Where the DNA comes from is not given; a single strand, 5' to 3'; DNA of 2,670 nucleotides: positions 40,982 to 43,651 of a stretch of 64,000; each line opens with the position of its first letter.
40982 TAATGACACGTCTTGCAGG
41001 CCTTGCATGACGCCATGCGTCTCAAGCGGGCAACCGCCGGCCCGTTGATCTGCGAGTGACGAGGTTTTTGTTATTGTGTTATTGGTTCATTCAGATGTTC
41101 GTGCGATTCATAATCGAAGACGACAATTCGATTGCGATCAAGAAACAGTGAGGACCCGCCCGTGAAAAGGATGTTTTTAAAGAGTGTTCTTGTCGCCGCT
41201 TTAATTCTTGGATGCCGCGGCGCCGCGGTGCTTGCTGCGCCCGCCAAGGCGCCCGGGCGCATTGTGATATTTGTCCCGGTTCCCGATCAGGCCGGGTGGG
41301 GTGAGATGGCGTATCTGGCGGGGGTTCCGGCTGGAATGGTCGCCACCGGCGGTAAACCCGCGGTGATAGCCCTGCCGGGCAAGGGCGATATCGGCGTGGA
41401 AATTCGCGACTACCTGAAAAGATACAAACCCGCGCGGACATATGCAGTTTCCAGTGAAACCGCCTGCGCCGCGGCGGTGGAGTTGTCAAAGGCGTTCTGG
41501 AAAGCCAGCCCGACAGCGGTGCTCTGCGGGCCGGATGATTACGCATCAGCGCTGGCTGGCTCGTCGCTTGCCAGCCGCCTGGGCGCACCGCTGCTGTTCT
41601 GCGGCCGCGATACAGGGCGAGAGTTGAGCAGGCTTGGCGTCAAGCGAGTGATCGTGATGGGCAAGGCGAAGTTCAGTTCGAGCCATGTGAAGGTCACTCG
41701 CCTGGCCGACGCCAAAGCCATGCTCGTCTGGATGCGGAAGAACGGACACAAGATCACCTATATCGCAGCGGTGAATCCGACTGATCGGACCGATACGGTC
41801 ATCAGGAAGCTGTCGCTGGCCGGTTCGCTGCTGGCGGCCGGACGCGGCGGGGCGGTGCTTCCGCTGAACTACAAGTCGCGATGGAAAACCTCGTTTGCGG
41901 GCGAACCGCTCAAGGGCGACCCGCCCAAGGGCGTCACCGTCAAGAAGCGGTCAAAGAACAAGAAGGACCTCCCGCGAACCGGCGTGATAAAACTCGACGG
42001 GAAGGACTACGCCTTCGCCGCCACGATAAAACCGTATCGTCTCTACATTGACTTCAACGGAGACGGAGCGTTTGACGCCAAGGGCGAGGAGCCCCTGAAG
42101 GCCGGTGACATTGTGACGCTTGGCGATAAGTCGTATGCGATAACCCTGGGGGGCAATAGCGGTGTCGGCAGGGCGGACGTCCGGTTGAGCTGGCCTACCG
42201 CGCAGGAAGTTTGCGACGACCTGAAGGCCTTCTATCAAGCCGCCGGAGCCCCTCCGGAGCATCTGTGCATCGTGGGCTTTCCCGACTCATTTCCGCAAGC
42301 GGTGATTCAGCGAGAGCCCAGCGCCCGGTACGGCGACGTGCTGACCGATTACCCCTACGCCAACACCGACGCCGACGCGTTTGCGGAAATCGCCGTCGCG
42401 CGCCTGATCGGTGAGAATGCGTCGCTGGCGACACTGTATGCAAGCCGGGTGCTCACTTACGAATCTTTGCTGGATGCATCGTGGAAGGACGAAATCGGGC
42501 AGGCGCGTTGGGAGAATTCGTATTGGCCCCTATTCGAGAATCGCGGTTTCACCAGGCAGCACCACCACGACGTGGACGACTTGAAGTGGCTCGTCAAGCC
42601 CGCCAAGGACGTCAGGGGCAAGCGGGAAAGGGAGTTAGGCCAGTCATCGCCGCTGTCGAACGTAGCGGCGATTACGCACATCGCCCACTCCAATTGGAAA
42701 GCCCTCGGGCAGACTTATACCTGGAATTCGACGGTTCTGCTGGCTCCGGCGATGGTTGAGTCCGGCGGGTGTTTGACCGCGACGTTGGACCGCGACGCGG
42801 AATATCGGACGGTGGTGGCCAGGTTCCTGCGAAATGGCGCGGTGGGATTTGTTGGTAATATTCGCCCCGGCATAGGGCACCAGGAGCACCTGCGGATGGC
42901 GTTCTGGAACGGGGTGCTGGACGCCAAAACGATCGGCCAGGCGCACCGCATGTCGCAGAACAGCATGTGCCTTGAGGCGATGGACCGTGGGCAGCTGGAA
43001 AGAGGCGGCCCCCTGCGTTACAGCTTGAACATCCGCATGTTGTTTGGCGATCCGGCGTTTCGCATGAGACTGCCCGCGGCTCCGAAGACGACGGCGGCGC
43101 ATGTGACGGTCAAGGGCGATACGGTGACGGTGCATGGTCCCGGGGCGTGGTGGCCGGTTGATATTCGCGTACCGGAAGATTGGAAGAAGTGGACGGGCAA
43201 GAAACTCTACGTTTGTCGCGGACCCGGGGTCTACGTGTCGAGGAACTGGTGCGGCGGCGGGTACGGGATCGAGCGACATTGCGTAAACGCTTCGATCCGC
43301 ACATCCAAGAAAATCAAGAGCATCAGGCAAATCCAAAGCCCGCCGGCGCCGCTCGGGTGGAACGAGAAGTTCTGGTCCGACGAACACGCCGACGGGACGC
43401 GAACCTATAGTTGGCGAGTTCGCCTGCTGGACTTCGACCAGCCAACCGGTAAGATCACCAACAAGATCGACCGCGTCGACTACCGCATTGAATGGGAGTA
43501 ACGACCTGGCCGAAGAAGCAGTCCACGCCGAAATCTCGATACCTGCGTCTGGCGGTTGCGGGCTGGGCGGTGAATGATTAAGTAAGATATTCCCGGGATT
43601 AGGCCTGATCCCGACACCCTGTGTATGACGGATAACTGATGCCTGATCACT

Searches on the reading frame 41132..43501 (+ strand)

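Call 3: search_protein_families(library=pfam, proteins=[window:41132-43501:+], max_evalue=0.01)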
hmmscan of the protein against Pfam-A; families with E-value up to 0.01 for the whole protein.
window:41132-43501:+ (789 aa): 3 families
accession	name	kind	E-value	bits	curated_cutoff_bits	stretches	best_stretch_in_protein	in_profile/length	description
PF01364.23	Peptidase_C25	-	4.4e-15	56.2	23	1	360-645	49-374/374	Peptidase family C25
PF04122.17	CW_binding_2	-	0.00016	22.6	24.9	1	114-186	10-72/73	Cell wall binding domain 2 (CWB2)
PF20009.4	GEVED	-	0.0029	18.8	24.4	1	303-358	3-61/78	GEVED domain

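Call 4: search_protein_families(library=ncbifam, proteins=[window:41132-43501:+], max_evalue=0.01)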
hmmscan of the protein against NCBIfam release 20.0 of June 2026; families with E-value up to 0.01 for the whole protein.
window:41132-43501:+ (789 aa): 0 families
